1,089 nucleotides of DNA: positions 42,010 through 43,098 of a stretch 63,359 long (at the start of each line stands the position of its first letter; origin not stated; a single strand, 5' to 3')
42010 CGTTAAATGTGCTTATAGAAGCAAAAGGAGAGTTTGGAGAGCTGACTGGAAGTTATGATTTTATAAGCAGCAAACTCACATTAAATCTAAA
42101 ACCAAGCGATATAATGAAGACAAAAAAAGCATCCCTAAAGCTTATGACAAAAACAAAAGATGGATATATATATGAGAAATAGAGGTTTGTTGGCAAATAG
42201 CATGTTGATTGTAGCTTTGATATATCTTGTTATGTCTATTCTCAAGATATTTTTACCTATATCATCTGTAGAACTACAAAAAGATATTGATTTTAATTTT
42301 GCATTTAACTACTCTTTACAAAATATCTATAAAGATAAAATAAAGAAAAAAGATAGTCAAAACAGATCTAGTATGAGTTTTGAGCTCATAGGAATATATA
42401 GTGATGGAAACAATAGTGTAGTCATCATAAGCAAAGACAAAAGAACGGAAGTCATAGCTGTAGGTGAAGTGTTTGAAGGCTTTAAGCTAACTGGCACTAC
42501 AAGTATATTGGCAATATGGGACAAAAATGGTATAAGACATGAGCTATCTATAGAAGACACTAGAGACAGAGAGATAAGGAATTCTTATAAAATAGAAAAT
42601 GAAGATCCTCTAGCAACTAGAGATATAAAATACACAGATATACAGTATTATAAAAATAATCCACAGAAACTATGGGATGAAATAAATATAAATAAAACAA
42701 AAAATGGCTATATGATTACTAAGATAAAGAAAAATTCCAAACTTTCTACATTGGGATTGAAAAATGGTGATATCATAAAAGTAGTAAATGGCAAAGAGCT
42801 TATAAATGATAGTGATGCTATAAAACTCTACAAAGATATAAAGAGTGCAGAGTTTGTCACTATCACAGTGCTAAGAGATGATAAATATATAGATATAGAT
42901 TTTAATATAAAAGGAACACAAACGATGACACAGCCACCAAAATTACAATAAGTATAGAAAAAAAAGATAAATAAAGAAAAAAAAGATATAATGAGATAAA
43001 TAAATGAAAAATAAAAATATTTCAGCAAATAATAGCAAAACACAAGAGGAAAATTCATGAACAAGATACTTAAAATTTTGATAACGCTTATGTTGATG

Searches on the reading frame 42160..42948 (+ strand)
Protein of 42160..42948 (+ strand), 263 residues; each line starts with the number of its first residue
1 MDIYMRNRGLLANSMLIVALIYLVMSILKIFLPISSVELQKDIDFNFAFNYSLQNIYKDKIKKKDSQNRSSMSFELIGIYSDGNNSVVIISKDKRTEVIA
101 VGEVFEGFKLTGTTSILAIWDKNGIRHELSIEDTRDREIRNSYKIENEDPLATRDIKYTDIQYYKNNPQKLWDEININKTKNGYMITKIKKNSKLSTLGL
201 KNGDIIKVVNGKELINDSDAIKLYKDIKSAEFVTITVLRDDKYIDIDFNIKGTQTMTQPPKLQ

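Call 6: search_protein_families(library=pfam, proteins=[window:42160-42948:+], max_evalue=0.01)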
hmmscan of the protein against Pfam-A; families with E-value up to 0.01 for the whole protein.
window:42160-42948:+ (263 aa): 1 family
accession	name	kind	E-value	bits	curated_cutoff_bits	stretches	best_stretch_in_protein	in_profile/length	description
PF13180.12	PDZ_2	-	2.7e-06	28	27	1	177-247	7-77/80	PDZ domain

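Call 9: search_protein_families(library=ncbifam, proteins=[window:42160-42948:+], max_evalue=0.01)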
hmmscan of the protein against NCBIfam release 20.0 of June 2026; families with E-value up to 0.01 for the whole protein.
window:42160-42948:+ (263 aa): 14 families
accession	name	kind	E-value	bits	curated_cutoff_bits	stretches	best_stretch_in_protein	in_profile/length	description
NF041515.1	GspC_delta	equivalog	2.8e-17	63.5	150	1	178-251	238-311/311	type II secretion system protein GspC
TIGR01713.1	typeII_sec_gspC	equivalog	1.9e-13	50.6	101.6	1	58-248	67-257/259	type II secretion system protein GspC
NF041616.1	T2SS_C_SYNERG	exception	6.7e-10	38.8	200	1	181-251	226-296/296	type II secretion system protein GspC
TIGR02037.1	degP_htrA_DO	subfamily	1.1e-08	34.5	416.2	1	171-256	249-333/434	Do family serine endopeptidase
NF040960.1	MamE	equivalog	2.9e-08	32.8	800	1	180-255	465-540/659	magnetosome formation protease MamE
NF041199.1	trx7_PDZ_seleno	equivalog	1.8e-06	27.2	300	1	174-248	309-388/390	Trx7/PDZ domain-containing (seleno)protein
NF047968.1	SerProtHtrA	equivalog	3.7e-06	26.5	470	1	179-248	286-355/357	serine protease HtrA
NF041521.1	HhoA_HhoB_HtrA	equivalog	4.5e-06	26.2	450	1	169-248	251-329/335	HhoA/HhoB/HtrA family serine endopeptidase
NF008147.1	PRK10898.1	equivalog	6.6e-06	25.5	408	1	176-251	273-348/352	outer membrane-stress sensor serine endopeptidase DegS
TIGR02038.1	protease_degS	equivalog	1.3e-05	24.5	422.95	1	175-251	271-347/351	outer membrane-stress sensor serine endopeptidase DegS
TIGR00054.1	TIGR00054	equivalog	1.9e-05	23.7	147.55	1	159-247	178-266/421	RIP metalloprotease RseP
NF007242.0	PRK09681.1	equivalog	0.00046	19.3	561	1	162-248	226-316/319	type II secretion system protein GspC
NF008189.1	PRK10942.1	equivalog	0.0022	16.6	720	1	180-246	311-377/477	serine endoprotease DegP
NF007526.1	PRK10139.1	equivalog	0.0031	16.3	756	1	180-253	289-362/456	serine endoprotease DegQ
